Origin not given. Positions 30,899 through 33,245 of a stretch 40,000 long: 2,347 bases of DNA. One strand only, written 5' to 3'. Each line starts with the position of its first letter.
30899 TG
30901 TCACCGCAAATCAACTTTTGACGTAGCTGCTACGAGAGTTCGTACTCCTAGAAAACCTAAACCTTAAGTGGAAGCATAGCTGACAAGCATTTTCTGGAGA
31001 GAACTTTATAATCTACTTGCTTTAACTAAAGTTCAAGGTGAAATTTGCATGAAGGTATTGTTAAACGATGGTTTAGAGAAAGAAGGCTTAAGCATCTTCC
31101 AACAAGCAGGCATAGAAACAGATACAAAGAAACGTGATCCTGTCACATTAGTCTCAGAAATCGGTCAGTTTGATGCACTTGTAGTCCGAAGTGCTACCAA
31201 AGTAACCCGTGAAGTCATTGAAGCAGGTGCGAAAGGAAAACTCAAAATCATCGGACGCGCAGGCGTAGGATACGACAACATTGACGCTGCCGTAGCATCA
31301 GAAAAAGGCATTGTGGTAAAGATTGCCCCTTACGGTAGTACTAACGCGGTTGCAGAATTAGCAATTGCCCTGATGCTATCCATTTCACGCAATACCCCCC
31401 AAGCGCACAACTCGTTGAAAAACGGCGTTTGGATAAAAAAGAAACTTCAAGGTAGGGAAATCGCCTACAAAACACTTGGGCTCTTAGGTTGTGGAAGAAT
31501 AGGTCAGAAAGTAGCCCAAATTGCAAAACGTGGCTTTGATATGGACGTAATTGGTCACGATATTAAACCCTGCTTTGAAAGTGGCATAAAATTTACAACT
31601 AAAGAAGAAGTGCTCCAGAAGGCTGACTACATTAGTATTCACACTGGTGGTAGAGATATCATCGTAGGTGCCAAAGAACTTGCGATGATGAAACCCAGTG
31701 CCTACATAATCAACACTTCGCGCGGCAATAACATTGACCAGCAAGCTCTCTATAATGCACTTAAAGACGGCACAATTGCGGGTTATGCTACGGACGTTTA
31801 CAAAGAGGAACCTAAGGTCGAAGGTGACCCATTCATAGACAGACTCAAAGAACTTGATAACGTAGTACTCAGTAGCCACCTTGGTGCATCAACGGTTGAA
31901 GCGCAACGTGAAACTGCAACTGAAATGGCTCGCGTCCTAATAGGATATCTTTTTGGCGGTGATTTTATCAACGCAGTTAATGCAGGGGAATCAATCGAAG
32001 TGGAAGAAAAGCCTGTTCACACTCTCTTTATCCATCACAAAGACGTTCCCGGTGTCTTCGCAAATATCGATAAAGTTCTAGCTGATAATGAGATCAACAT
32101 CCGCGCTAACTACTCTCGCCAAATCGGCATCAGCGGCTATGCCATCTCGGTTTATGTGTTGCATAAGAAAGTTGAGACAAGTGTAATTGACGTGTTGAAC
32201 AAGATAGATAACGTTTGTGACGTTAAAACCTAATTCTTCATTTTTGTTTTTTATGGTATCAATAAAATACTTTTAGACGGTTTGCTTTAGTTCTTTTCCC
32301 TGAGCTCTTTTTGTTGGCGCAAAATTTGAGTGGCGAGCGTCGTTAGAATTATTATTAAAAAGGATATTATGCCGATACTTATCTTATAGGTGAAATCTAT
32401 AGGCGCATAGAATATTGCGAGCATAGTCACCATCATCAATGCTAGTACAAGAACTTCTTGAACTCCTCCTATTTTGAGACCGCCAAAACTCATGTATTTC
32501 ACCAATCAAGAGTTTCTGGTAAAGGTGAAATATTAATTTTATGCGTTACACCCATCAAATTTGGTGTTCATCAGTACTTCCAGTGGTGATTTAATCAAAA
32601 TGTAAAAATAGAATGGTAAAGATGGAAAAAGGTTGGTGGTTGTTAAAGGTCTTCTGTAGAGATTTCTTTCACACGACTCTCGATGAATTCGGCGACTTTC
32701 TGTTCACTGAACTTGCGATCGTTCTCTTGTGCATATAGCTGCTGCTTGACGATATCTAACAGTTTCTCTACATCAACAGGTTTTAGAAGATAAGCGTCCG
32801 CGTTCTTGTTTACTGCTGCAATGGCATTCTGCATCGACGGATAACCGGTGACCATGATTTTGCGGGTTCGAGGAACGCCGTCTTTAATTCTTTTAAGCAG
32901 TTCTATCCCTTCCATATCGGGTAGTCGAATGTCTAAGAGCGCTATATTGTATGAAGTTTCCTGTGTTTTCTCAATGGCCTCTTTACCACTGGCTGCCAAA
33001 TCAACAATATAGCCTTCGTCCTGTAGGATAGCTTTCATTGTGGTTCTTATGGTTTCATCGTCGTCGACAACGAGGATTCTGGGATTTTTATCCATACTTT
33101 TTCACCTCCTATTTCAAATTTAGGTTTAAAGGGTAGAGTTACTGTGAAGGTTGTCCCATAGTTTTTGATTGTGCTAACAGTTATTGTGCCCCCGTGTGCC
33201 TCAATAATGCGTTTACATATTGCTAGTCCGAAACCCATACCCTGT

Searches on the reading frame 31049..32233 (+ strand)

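Call 8: search_protein_families(library=pfam, proteins=[window:31049-32233:+], max_evalue=0.001)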
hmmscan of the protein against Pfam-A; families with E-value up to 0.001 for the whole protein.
window:31049-32233:+ (394 aa): 4 families
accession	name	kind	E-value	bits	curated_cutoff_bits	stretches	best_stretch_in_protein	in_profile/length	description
PF02826.25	2-Hacid_dh_C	-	4.2e-47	160.3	25.1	1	106-279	1-178/178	D-isomer specific 2-hydroxyacid dehydrogenase, NAD binding domain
PF00389.36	2-Hacid_dh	-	5e-29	101.1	24.6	1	3-311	1-134/134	D-isomer specific 2-hydroxyacid dehydrogenase, catalytic domain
PF01842.31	ACT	-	1.3e-07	31.7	27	1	324-387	1-65/66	ACT domain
PF22629.2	ACT_AHAS_ss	-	0.00022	21.8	27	0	328-390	3-66/67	AHAS small subunit-like ACT domain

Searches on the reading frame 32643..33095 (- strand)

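Call 8: search_protein_families(library=pfam, proteins=[window:32643-33095:-], max_evalue=0.001)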
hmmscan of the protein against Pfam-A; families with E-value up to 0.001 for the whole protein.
window:32643-33095:- (150 aa): 1 family
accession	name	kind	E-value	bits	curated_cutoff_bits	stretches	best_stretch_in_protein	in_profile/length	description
PF00072.30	Response_reg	-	1.9e-29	102.5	30.2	1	7-116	1-110/111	Response regulator receiver domain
